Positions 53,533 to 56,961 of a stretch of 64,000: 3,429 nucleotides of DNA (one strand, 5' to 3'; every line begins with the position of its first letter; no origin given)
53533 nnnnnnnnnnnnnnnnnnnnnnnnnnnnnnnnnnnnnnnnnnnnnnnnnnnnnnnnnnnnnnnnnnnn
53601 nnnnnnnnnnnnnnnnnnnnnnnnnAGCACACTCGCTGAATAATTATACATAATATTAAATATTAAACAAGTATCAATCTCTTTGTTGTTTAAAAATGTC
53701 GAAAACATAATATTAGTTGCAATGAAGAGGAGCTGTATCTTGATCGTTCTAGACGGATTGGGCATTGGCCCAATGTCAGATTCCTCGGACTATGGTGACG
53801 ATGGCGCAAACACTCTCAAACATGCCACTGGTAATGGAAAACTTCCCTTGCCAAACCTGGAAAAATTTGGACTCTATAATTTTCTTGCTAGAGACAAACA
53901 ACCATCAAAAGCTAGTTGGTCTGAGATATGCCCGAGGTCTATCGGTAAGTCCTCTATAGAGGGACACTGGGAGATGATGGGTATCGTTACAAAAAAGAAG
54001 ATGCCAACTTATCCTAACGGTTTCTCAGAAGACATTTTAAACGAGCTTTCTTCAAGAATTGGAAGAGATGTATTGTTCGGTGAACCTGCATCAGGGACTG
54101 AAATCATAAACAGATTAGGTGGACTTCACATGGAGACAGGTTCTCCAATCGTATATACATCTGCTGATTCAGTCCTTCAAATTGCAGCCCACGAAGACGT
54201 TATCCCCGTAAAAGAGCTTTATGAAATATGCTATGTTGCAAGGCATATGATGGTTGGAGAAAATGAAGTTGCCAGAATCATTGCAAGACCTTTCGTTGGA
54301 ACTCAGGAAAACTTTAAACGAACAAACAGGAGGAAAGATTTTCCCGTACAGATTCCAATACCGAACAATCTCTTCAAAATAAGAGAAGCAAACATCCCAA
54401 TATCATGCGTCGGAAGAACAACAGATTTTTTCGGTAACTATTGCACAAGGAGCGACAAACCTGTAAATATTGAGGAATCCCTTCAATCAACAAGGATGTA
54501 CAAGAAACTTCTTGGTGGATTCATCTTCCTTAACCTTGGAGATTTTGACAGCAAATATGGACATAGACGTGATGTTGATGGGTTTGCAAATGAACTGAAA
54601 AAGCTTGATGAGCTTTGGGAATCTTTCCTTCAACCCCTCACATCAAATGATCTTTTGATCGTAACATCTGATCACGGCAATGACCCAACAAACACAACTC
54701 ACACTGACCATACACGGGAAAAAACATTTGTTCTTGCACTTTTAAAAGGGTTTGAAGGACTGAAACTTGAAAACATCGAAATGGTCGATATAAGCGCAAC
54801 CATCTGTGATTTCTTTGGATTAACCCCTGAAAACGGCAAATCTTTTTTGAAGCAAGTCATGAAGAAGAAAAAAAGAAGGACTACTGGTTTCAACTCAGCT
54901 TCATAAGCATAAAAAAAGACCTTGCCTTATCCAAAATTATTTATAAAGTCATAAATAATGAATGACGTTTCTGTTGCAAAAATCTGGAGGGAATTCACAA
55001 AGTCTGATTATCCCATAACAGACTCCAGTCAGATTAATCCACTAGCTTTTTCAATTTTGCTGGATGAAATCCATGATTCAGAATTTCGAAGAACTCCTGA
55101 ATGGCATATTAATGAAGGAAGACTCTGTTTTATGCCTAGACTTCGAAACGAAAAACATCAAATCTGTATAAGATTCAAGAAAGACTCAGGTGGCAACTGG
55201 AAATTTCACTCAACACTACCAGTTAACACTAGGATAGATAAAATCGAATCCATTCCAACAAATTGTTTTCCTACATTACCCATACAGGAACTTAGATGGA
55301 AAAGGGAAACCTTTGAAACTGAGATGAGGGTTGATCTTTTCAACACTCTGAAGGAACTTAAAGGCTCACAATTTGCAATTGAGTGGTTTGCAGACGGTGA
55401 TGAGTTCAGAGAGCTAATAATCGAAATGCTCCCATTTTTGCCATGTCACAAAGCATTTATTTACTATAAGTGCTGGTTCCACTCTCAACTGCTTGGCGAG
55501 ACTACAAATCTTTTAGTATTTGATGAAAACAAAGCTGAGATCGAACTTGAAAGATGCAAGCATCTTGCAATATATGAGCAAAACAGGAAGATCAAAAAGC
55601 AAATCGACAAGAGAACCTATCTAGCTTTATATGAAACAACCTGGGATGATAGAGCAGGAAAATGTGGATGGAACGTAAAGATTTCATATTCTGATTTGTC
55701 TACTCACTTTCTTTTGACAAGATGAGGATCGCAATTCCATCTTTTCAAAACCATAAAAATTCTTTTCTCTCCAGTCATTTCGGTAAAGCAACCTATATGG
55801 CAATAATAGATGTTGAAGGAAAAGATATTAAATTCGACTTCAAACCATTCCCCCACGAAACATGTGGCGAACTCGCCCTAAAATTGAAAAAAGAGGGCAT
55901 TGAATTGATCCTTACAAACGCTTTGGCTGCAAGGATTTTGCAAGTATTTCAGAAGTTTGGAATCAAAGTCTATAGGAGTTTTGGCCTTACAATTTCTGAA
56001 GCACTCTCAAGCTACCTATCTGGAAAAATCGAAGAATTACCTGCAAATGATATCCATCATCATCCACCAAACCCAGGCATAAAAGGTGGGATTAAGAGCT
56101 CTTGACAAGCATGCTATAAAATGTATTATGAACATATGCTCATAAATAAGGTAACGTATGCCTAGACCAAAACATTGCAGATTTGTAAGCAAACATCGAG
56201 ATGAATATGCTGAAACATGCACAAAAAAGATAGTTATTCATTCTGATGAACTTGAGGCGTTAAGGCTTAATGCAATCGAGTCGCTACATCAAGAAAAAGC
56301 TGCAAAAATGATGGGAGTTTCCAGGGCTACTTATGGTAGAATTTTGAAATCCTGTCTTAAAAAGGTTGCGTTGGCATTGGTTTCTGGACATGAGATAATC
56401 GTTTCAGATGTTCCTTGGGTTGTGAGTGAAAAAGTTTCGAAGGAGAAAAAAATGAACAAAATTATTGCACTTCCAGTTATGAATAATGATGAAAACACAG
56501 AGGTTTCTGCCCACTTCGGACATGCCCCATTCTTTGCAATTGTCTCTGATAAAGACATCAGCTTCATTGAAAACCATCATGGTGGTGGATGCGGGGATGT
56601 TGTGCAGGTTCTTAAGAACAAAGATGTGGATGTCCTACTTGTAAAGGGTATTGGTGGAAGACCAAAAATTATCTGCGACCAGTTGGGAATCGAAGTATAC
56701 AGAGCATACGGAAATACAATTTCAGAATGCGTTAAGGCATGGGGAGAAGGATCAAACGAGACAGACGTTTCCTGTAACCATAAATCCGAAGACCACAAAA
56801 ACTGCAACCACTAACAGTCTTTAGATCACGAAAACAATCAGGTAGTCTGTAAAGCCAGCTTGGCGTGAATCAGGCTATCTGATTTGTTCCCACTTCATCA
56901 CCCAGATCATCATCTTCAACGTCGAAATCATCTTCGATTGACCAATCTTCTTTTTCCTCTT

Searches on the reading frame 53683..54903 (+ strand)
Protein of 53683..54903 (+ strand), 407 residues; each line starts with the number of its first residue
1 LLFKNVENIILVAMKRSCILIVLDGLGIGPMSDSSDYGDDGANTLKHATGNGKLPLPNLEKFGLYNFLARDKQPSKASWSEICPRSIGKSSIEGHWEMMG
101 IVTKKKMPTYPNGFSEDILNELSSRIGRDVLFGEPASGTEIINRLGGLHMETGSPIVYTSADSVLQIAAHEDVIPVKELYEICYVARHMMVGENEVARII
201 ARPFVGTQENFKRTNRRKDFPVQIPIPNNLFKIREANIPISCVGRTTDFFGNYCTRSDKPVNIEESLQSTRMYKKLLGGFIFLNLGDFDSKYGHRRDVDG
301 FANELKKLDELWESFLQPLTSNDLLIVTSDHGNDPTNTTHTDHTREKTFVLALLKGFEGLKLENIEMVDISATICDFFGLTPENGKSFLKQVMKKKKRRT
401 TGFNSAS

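Call 10: search_protein_families(library=pfam, proteins=[window:53683-54903:+], max_evalue=0.001)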
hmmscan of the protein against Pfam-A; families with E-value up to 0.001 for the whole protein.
window:53683-54903:+ (407 aa): 1 family
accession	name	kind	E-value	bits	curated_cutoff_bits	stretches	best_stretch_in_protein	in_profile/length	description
PF01676.23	Metalloenzyme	-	1.4e-22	80.8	24.3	1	18-381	3-251/252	Metalloenzyme superfamily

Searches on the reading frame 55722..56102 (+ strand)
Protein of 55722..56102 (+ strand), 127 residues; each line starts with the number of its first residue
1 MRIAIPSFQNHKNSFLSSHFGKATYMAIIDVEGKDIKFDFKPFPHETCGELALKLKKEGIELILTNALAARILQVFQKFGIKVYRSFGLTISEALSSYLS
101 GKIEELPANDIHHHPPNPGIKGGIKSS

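Call 10: search_protein_families(library=pfam, proteins=[window:55722-56102:+], max_evalue=0.001)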
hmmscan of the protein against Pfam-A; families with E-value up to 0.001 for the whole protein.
window:55722-56102:+ (127 aa): 1 family
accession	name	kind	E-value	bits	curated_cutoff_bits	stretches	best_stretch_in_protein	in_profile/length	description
PF02579.22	Nitro_FeMo-Co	-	1.6e-12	47.9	26.3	1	13-99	2-93/94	Dinitrogenase iron-molybdenum cofactor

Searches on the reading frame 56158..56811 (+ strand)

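Call 10: search_protein_families(library=pfam, proteins=[window:56158-56811:+], max_evalue=0.001)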
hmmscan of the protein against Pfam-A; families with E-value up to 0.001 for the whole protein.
window:56158-56811:+ (218 aa): 2 families
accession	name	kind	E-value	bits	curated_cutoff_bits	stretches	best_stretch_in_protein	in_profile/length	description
PF02579.22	Nitro_FeMo-Co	-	9e-19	68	26.3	1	113-196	2-93/94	Dinitrogenase iron-molybdenum cofactor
PF02001.22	DUF134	-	2.1e-15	57.5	27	1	18-82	26-90/98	Protein of unknown function DUF134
